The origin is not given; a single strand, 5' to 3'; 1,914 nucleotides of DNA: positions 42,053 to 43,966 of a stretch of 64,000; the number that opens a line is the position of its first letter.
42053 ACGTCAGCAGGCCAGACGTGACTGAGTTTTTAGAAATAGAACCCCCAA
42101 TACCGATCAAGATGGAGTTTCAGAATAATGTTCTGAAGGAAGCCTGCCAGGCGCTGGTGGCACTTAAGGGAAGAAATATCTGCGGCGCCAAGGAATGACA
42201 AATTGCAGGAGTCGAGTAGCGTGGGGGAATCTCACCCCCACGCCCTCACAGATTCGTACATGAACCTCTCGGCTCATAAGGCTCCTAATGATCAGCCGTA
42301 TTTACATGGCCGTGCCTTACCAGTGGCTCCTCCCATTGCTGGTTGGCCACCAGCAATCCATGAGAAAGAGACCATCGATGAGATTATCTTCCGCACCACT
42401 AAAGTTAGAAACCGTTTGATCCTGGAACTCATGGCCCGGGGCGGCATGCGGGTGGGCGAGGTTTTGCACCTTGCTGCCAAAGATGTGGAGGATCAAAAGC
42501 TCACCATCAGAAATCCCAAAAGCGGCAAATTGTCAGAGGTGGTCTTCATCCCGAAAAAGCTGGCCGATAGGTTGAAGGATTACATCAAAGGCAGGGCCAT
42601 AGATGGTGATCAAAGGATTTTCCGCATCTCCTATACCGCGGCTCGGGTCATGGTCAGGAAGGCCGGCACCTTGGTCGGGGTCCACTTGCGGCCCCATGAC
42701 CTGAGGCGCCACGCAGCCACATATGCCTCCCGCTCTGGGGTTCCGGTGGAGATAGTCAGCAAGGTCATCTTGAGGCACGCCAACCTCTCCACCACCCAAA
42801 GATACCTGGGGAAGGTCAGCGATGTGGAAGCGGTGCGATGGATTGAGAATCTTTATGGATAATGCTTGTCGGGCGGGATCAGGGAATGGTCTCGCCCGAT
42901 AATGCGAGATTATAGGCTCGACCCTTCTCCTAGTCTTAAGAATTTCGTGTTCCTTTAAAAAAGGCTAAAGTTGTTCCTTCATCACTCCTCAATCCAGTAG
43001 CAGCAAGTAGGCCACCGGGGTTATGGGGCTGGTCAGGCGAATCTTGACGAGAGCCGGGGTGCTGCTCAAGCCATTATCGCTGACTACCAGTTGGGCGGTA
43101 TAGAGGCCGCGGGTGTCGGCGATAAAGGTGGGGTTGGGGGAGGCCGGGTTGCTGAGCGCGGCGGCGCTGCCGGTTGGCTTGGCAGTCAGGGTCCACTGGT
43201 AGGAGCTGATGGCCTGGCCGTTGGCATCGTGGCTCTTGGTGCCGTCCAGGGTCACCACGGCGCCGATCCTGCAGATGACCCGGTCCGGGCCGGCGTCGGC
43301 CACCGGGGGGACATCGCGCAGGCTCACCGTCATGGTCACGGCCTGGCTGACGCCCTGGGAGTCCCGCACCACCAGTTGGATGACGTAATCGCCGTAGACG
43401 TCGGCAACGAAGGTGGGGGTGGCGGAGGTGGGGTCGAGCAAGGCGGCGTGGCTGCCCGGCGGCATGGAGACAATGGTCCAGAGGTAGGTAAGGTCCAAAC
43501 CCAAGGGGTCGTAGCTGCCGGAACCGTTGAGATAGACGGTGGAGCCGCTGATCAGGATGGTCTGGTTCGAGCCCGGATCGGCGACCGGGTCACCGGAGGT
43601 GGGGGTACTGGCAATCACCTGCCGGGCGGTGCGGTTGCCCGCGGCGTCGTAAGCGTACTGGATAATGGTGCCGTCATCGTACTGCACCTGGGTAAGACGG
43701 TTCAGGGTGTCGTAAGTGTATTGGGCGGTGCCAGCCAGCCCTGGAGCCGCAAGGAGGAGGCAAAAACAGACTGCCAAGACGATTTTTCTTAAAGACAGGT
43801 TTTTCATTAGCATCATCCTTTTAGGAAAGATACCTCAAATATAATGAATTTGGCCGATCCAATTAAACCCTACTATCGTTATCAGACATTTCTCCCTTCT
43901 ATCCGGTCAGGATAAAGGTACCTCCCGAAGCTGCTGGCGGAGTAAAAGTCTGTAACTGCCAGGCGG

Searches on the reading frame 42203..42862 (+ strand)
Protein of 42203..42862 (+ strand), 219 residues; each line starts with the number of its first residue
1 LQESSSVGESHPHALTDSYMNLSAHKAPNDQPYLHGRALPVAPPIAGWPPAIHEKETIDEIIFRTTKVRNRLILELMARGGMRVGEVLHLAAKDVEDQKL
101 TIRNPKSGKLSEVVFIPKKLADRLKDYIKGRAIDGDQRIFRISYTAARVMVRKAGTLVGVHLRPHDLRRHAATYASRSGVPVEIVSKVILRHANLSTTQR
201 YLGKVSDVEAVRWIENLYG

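Call 3: search_protein_families(library=pfam, proteins=[window:42203-42862:+], max_evalue=0.1)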
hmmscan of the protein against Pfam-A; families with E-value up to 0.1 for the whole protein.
window:42203-42862:+ (219 aa): 2 families
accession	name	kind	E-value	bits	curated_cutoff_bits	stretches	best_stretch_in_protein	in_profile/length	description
PF00589.27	Phage_integrase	-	6.4e-20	72.1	27.1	1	64-202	18-166/172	Phage integrase family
PF11917.13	DUF3435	-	0.05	13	25.8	0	141-202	172-235/418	Protein of unknown function (DUF3435)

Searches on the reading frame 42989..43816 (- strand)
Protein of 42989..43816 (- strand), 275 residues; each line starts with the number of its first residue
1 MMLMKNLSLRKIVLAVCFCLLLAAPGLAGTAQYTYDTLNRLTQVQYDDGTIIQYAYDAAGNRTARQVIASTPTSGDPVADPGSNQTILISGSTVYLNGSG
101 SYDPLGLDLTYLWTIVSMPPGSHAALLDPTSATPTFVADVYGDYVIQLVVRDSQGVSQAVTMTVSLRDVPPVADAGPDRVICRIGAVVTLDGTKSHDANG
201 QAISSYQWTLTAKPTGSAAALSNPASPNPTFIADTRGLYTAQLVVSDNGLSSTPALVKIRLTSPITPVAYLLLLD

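Call 3: search_protein_families(library=pfam, proteins=[window:42989-43816:-], max_evalue=0.1)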
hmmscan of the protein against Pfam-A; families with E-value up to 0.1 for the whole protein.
window:42989-43816:- (275 aa): 7 families
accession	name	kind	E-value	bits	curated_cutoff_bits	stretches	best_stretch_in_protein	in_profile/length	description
PF22352.2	K319L-like_PKD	-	1.2e-22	80.2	27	2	175-258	1-81/84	K319L-like, PKD domain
PF18911.6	PKD_4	-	4.3e-13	49.6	27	2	169-249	2-73/85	PKD domain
PF00801.26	PKD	-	2e-08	34.5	23.5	2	85-161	8-76/80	PKD domain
PF02010.21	REJ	-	2.2e-07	30.3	25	1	141-228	52-149/452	REJ domain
PF05593.20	RHS_repeat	-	3e-06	27.9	22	2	35-64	1-30/38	RHS Repeat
PF17963.7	Big_9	-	0.0029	18.9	23.6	0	77-164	4-88/89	Bacterial Ig domain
PF21027.3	Sde0182_C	-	0.0064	17.5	27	0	93-115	1-23/83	Cellulose-binding protein Sde0182, C-terminal domain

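Call 4: search_protein_families(library=ncbifam, proteins=[window:42989-43816:-], max_evalue=0.1)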
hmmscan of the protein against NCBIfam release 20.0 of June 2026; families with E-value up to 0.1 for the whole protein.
window:42989-43816:- (275 aa): 5 families
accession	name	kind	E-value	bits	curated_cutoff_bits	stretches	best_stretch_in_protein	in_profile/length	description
NF038112.1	myxo_dep_M36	subfamily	6.2e-24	83.3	1500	1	74-262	1187-1376/1604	myxosortase-dependent M36 family metallopeptidase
TIGR01643.1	YD_repeat_2x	repeat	5.7e-06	26.6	15.8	1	35-65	1-31/42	YD repeat-containing protein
NF041321.1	Alpha-amyl_MalA_Halo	equivalog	2.6e-05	22.8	875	1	108-153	26-69/666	alpha-amylase MalA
NF047638.1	throspo3_MtsC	equivalog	0.00047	19.2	350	0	200-225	313-337/428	cell-cell cohesion MYXO-CTERM protein MtsC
NF041578.1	betaarabinsidaseHypBA2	equivalog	0.0027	15.2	3200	1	95-156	1060-1123/1709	beta-L-arabinobiosidase HypBA2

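Call 75: search_protein_families(library=padloc, proteins=[window:42989-43816:-], max_evalue=0.01)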
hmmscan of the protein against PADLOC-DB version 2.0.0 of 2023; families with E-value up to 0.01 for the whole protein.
window:42989-43816:- (275 aa): 0 families
